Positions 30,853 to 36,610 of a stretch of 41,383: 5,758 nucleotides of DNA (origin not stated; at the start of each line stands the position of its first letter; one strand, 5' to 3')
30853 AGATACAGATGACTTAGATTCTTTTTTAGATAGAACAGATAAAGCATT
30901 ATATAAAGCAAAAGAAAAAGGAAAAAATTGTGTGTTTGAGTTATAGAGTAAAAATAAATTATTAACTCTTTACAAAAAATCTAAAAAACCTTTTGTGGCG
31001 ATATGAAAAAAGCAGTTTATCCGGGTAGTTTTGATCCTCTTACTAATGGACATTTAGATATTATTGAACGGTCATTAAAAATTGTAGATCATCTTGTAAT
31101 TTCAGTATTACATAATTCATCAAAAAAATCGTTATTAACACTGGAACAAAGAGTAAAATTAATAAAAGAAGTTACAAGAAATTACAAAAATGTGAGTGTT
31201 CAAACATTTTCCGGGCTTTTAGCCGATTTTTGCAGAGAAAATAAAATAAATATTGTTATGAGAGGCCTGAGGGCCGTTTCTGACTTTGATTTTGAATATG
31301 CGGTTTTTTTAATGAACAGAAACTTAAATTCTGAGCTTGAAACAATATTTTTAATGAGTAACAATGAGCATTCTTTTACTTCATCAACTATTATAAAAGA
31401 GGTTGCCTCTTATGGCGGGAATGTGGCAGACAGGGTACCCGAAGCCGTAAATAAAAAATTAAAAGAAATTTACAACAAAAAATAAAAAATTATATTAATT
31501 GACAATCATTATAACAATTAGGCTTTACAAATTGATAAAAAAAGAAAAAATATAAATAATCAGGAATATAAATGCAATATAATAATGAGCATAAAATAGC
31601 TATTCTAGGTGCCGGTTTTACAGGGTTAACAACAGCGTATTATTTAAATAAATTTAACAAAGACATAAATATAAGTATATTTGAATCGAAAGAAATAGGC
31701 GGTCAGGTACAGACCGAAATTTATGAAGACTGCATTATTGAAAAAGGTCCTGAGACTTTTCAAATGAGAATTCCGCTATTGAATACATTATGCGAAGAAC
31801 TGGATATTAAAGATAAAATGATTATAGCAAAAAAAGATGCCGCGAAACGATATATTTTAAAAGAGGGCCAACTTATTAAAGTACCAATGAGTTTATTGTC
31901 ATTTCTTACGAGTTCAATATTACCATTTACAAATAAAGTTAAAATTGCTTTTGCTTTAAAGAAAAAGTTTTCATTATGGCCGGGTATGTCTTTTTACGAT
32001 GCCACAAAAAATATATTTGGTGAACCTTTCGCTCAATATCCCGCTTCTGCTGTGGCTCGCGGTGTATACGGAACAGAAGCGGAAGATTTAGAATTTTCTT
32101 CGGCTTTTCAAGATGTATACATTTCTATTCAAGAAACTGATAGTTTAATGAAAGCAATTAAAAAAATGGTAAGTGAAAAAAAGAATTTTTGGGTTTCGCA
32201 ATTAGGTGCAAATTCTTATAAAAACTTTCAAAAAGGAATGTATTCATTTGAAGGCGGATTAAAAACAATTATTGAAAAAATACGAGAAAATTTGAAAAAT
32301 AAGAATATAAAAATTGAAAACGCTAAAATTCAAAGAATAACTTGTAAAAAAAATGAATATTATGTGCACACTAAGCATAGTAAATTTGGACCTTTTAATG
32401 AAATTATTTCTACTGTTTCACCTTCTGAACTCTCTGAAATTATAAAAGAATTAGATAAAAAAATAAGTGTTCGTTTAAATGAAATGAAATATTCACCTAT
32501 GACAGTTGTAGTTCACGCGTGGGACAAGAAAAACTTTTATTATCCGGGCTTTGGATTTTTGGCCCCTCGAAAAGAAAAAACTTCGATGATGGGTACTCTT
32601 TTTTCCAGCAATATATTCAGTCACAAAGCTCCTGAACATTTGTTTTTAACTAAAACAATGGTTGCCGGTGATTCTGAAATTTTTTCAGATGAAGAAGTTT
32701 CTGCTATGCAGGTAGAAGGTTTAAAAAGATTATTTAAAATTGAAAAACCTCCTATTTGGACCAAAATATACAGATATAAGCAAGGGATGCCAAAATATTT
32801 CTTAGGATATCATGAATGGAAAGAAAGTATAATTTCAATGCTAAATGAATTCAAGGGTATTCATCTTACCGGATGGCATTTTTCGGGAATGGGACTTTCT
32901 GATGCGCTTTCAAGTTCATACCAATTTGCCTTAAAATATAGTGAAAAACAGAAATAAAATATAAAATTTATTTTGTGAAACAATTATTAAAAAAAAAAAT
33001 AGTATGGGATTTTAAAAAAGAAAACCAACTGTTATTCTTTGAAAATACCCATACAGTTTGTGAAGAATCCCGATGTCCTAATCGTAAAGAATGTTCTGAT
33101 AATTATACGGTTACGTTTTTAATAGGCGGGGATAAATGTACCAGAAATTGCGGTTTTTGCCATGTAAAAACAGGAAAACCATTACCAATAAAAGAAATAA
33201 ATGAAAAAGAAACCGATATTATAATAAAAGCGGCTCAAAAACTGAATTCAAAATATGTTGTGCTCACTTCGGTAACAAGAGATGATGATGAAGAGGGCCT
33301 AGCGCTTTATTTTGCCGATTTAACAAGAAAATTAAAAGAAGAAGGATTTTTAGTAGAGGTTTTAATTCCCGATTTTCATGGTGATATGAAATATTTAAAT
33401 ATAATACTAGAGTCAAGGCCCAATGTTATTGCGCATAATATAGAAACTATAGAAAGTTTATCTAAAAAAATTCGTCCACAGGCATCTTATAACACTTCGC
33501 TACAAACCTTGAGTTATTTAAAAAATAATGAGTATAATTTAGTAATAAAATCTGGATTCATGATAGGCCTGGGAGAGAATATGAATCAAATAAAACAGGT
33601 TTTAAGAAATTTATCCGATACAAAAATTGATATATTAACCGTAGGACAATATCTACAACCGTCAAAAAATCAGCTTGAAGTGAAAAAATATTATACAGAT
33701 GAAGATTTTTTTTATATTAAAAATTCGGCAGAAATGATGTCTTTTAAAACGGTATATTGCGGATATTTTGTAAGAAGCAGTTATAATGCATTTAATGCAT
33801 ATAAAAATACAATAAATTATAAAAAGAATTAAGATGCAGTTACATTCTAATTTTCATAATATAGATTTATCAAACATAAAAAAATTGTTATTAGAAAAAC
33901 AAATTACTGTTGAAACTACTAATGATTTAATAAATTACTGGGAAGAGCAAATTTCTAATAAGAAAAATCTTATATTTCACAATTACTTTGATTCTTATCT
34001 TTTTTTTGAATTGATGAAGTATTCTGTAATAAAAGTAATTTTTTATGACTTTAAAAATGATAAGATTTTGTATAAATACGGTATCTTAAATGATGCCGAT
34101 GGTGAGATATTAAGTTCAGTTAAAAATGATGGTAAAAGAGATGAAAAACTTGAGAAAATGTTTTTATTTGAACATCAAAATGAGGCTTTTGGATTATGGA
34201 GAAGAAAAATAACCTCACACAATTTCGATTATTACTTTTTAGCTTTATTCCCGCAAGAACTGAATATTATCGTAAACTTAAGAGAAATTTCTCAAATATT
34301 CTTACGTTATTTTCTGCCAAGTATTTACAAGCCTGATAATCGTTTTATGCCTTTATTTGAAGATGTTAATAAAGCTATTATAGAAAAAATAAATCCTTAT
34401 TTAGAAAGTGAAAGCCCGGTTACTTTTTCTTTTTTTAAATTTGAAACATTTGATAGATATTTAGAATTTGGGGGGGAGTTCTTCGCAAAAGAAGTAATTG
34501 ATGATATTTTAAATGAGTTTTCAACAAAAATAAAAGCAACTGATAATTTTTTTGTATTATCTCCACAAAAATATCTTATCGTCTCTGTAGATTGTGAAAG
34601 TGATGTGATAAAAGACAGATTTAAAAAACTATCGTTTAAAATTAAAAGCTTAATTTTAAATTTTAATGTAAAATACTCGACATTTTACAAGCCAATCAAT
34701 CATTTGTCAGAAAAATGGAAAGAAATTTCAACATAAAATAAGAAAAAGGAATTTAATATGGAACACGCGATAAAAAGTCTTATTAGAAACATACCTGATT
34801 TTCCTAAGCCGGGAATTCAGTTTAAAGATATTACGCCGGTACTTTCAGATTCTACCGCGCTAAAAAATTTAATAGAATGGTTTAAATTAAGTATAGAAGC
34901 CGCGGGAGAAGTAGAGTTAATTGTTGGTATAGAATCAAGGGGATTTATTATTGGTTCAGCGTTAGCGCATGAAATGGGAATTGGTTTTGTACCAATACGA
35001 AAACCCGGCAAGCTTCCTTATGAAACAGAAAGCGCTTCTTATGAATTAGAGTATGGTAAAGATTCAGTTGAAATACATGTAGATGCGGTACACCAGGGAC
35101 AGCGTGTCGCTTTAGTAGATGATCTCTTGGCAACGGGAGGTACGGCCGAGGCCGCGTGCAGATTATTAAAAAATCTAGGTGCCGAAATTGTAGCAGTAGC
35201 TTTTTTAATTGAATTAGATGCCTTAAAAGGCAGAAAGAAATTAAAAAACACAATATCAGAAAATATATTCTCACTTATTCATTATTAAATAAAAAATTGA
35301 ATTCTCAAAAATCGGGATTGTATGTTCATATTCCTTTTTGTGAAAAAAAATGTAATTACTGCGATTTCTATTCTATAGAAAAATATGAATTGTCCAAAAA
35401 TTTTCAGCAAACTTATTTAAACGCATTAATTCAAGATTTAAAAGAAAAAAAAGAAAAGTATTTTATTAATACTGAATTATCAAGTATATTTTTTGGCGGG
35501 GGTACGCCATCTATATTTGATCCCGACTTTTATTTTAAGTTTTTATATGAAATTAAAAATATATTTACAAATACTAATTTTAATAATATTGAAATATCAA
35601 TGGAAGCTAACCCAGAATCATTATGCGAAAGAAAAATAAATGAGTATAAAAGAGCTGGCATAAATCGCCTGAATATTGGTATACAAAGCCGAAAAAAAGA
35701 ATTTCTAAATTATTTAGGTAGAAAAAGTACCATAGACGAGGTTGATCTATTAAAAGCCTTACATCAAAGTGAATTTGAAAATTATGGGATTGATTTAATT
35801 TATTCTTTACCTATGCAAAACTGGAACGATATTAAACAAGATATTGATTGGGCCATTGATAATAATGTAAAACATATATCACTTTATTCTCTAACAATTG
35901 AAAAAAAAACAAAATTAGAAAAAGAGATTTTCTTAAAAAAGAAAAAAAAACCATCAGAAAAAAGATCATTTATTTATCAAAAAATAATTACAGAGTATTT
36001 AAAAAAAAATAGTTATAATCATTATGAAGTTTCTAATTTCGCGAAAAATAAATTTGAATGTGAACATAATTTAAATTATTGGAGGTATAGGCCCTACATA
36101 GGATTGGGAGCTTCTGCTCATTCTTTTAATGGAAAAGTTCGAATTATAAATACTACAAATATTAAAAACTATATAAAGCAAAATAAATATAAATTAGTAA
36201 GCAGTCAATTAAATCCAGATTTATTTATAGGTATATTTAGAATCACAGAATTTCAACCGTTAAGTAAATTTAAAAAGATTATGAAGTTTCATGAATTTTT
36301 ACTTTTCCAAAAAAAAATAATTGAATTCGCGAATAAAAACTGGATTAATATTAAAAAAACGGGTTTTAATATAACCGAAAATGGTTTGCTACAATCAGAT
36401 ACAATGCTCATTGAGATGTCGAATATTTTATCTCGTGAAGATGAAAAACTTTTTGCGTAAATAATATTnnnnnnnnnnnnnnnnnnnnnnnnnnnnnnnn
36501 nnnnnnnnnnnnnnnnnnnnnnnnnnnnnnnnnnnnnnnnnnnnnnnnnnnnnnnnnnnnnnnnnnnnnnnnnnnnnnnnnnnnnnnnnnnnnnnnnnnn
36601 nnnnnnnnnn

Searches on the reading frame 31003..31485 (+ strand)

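Call 10: search_protein_families(library=pfam, proteins=[window:31003-31485:+], max_evalue=0.0001)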
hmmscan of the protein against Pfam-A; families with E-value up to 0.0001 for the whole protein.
window:31003-31485:+ (160 aa): 2 families
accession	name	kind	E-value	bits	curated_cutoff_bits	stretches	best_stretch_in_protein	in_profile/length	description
PF01467.32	CTP_transf_like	-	2.3e-22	80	21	1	5-133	1-132/133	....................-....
PF08218.17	Citrate_ly_lig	-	1e-05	25.7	20.9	1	11-68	9-64/182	Citrate lyase ligase C-terminal domain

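Call 51: search_protein_families(library=ncbifam, proteins=[window:31003-31485:+], max_evalue=0.00001)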
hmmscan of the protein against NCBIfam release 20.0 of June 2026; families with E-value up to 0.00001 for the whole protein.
window:31003-31485:+ (160 aa): 7 families
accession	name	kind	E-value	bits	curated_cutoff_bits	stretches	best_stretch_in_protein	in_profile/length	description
TIGR01510.1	coaD_prev_kdtB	equivalog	1.1e-55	187.9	103.3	1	4-155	2-153/155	pantetheine-phosphate adenylyltransferase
TIGR00125.1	cyt_tran_rel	domain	7.1e-16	58.1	27.7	1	4-58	2-60/65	adenylyltransferase/cytidyltransferase family protein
TIGR00482.1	TIGR00482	equivalog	4.1e-09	36.7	112.45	0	6-69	2-70/194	nicotinate (nicotinamide) nucleotide adenylyltransferase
TIGR01527.1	arch_NMN_Atrans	equivalog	6.8e-09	35.5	181.2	1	4-157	2-157/167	nicotinamide-nucleotide adenylyltransferase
TIGR01526.1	nadR_NMN_Atrans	equivalog_domain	3.3e-07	29.9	341.15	1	2-69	2-72/325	nicotinamide-nucleotide adenylyltransferase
NF002243.0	PRK01153.1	subfamily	5.4e-07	29.4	127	1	3-156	2-157/175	nicotinamide-nucleotide adenylyltransferase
NF005519.0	PRK07152.1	equivalog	3.2e-06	26.3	315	1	1-69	1-74/361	nicotinate-nucleotide adenylyltransferase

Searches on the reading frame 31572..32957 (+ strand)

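Call 10: search_protein_families(library=pfam, proteins=[window:31572-32957:+], max_evalue=0.0001)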
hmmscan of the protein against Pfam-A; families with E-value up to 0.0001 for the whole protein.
window:31572-32957:+ (461 aa): 2 families
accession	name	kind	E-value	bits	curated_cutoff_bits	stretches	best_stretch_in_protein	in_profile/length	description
PF01593.30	Amino_oxidase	-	2.4e-23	83.6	19.8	1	16-448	1-434/443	Flavin containing amine oxidoreductase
PF13450.12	NAD_binding_8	-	2.4e-08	34.6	21.9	1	11-65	1-54/68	NAD(P)-binding Rossmann-like domain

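Call 51: search_protein_families(library=ncbifam, proteins=[window:31572-32957:+], max_evalue=0.00001)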
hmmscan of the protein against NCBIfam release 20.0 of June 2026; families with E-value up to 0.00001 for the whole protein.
window:31572-32957:+ (461 aa): 12 families
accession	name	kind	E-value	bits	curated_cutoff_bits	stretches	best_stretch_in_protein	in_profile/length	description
TIGR00562.1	proto_IX_ox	equivalog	2.6e-68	230.7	97.85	1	7-457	3-465/470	protoporphyrinogen oxidase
NF008845.0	PRK11883.1-5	equivalog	2.1e-50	171.4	560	1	5-450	3-455/468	protoporphyrinogen oxidase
NF008841.0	PRK11883.1-1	equivalog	3.5e-28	98.7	517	1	7-448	4-439/453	protoporphyrinogen oxidase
NF009081.0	PRK12416.1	equivalog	3.4e-25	88.9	702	1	9-453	4-454/466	protoporphyrinogen oxidase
NF008843.0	PRK11883.1-3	equivalog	1.3e-24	87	406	1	8-451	3-417/424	protoporphyrinogen oxidase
NF005560.0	PRK07233.1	equivalog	1.3e-21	77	252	2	224-415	192-387/435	hypothetical protein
NF005548.0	PRK07208.1-4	equivalog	4.8e-14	51.8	389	1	6-431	3-423/488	hypothetical protein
NF005547.0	PRK07208.1-3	equivalog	3.4e-08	32.7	380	1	4-219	2-199/465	hypothetical protein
NF005545.0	PRK07208.1-1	equivalog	3.5e-07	29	451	1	5-197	6-193/504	hypothetical protein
NF005546.0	PRK07208.1-2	equivalog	7.4e-07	28.1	418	0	5-61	3-59/527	hypothetical protein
NF058655.1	CrtID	equivalog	8e-06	24.9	640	0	9-65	1-56/478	bifunctional phytoene desaturase/3,4-desaturase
NF053546.1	violacein_VioA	equivalog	8.9e-06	25.2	600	0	9-66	2-63/411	flavin-dependent violacein biosynthesis tryptophan-2 monooxygenase VioA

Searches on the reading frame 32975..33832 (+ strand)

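Call 10: search_protein_families(library=pfam, proteins=[window:32975-33832:+], max_evalue=0.0001)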
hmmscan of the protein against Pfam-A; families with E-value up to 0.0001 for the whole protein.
window:32975-33832:+ (285 aa): 1 family
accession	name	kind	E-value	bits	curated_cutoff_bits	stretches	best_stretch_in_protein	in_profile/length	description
PF04055.27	Radical_SAM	-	4.1e-17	63.3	29.5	1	52-211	4-164/166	Radical SAM superfamily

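Call 51: search_protein_families(library=ncbifam, proteins=[window:32975-33832:+], max_evalue=0.00001)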
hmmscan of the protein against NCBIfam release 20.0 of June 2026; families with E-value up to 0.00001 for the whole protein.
window:32975-33832:+ (285 aa): 7 families
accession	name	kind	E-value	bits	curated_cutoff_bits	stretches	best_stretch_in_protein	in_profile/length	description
NF004019.1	PRK05481.1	subfamily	5e-91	304.9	203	1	12-281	14-282/286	lipoyl synthase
NF009544.0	PRK12928.1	subfamily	3.9e-86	289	210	1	13-276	34-297/300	lipoyl synthase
NF053790.1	LplA_LipA_fuse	exception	2.6e-83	280.6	800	1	14-273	348-604/606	bifunctional lipoate--protein ligase/lipoyl synthase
TIGR00510.1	lipA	equivalog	1.3e-81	274.2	310.25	1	25-281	43-299/302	lipoyl synthase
NF006308.0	PRK08508.1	equivalog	4.8e-11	42.4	377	1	53-256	15-218/279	biotin synthase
TIGR00433.2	bioB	equivalog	1.4e-09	37.6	225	1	26-244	20-239/307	biotin synthase BioB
TIGR03910.1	pyrrolys_PylB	equivalog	7.1e-08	31.7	348.2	1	47-229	58-241/347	methylornithine synthase PylB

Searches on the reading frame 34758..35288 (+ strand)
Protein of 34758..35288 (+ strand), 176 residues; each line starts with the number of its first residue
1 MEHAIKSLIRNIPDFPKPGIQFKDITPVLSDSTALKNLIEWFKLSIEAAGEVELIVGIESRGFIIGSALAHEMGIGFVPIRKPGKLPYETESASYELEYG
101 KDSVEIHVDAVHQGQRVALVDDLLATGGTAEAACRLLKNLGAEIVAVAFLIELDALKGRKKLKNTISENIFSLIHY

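Call 10: search_protein_families(library=pfam, proteins=[window:34758-35288:+], max_evalue=0.0001)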
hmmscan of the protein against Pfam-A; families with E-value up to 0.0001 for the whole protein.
window:34758-35288:+ (176 aa): 2 families
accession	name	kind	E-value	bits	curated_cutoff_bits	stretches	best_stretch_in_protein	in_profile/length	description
PF00156.33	Pribosyltran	-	9e-16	58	26.3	1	38-162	15-133/158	Phosphoribosyl transferase domain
PF14681.12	UPRTase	-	3.7e-05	23.7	27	1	113-164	119-170/206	Uracil phosphoribosyltransferase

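Call 51: search_protein_families(library=ncbifam, proteins=[window:34758-35288:+], max_evalue=0.00001)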
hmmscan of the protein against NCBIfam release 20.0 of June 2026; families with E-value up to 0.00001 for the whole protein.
window:34758-35288:+ (176 aa): 19 families
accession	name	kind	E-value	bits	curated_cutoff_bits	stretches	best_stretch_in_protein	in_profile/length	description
NF002636.0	PRK02304.1-5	equivalog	6.2e-68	227.7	125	1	3-167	7-170/176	adenine phosphoribosyltransferase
TIGR01090.1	apt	equivalog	1.9e-67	226.6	185.85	1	5-176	1-169/169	adenine phosphoribosyltransferase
NF002634.0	PRK02304.1-3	equivalog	3e-66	222.6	170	1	2-175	7-178/182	adenine phosphoribosyltransferase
NF002633.0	PRK02304.1-2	equivalog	2.4e-61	206.5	224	1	5-176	3-170/172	adenine phosphoribosyltransferase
NF002632.0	PRK02304.1-1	equivalog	1.6e-55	187.6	243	1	4-175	10-179/183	adenine phosphoribosyltransferase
NF009211.0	PRK12560.1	equivalog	3e-39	134.7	188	1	5-176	6-176/187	adenine phosphoribosyltransferase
NF002635.0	PRK02304.1-4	subfamily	2.9e-16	59.6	146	1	49-174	52-172/188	adenine phosphoribosyltransferase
NF040646.1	HPT_Archaea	equivalog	7.5e-16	58.2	200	1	49-174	51-172/184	hypoxanthine/guanine phosphoribosyltransferase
NF005592.0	PRK07322.1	subfamily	1.8e-11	43.7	143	1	47-155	48-161/180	adenine phosphoribosyltransferase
NF006671.0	PRK09219.1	equivalog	2e-11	43.7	177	1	50-165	49-168/192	xanthine phosphoribosyltransferase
TIGR01743.1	purR_Bsub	equivalog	1.4e-09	37.4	258.7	1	26-167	104-246/268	pur operon repressor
NF004689.0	PRK06031.1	equivalog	2.4e-08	33.5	175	1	49-150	82-190/233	phosphoribosyltransferase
TIGR01744.1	XPRTase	equivalog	3.5e-08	33.3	164.45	1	51-165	50-168/191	xanthine phosphoribosyltransferase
NF006328.0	PRK08558.1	equivalog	3.7e-08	33.3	184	1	22-167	83-228/238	adenine phosphoribosyltransferase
TIGR01367.1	pyrE_Therm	equivalog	5e-08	32.8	150.25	1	110-156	101-145/187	orotate phosphoribosyltransferase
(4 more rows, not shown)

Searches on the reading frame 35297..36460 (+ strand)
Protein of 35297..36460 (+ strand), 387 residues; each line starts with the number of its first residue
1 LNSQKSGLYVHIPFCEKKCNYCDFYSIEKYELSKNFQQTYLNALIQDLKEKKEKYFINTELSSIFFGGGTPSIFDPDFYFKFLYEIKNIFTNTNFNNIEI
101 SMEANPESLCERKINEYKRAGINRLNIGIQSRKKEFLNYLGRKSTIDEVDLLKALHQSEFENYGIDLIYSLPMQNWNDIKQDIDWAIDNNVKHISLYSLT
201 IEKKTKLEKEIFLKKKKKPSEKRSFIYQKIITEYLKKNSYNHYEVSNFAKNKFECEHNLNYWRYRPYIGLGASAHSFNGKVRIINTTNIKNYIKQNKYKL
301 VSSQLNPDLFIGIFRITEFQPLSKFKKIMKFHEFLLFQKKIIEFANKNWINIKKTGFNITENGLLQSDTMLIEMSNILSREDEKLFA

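Call 48: search_protein_families(library=pfam, proteins=[window:35297-36460:+], max_evalue=0.01)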
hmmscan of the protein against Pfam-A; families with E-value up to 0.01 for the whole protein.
window:35297-36460:+ (387 aa): 2 families
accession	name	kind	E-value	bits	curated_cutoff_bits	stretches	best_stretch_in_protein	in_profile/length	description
PF04055.27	Radical_SAM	-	1.3e-24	87.7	29.5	1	9-186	1-166/166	Radical SAM superfamily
PF13353.11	Fer4_12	-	0.0094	16.7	22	0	12-92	12-83/137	4Fe-4S single cluster domain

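Call 51: search_protein_families(library=ncbifam, proteins=[window:35297-36460:+], max_evalue=0.00001)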
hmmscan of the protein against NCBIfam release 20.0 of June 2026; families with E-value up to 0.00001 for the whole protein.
window:35297-36460:+ (387 aa): 18 families
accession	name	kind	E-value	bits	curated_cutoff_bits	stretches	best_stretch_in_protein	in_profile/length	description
TIGR00539.1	hemN_rel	equivalog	1.6e-75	254.5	205.4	1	8-299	3-285/361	radical SAM family heme chaperone HemW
NF005133.0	PRK06582.1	equivalog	9.7e-54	182.9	597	1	6-287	12-282/390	coproporphyrinogen III oxidase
NF004567.0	PRK05904.1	equivalog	5.7e-48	163.9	355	1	4-354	5-341/353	coproporphyrinogen III oxidase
NF006067.1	PRK08208.1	equivalog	1.4e-45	156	380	1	3-369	33-409/427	STM4012 family radical SAM protein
TIGR04107.1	rSAM_HutW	equivalog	6.5e-44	150.4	400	1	4-297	38-330/419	heme anaerobic degradation radical SAM methyltransferase ChuW/HutW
NF006385.0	PRK08629.1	equivalog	3.1e-35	121.8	355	1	4-297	51-328/439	coproporphyrinogen III oxidase family protein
TIGR03994.1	rSAM_HemZ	equivalog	4.4e-34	118.3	321.4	1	4-244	83-331/401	coproporphyrinogen dehydrogenase HemZ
TIGR00538.1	hemN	equivalog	1.3e-32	113.3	324.95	1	7-254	51-294/454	oxygen-independent coproporphyrinogen III oxidase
NF006060.0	PRK08207.1-3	equivalog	6.6e-27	94.4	653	1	3-240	147-389/477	coproporphyrinogen III oxidase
NF006064.0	PRK08207.2-2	equivalog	3.6e-26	92.2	504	1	1-298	140-441/465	coproporphyrinogen III oxidase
NF006061.0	PRK08207.1-4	equivalog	6e-20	71.5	702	1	7-243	175-410/501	coproporphyrinogen III oxidase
TIGR04419.1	no_iron_rSAM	equivalog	2.3e-18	66.9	300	1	92-300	70-276/378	HemN-related non-iron pseudo-SAM protein PsgB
NF006062.0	PRK08207.1-5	equivalog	5.4e-17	61.8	1007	1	7-214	150-358/476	coproporphyrinogen III oxidase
NF006065.0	PRK08207.2-4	equivalog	6.8e-15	55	922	1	2-207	165-374/484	coproporphyrinogen III oxidase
NF006059.0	PRK08207.1-1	equivalog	1e-14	54.2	1012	1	7-244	173-409/496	coproporphyrinogen III oxidase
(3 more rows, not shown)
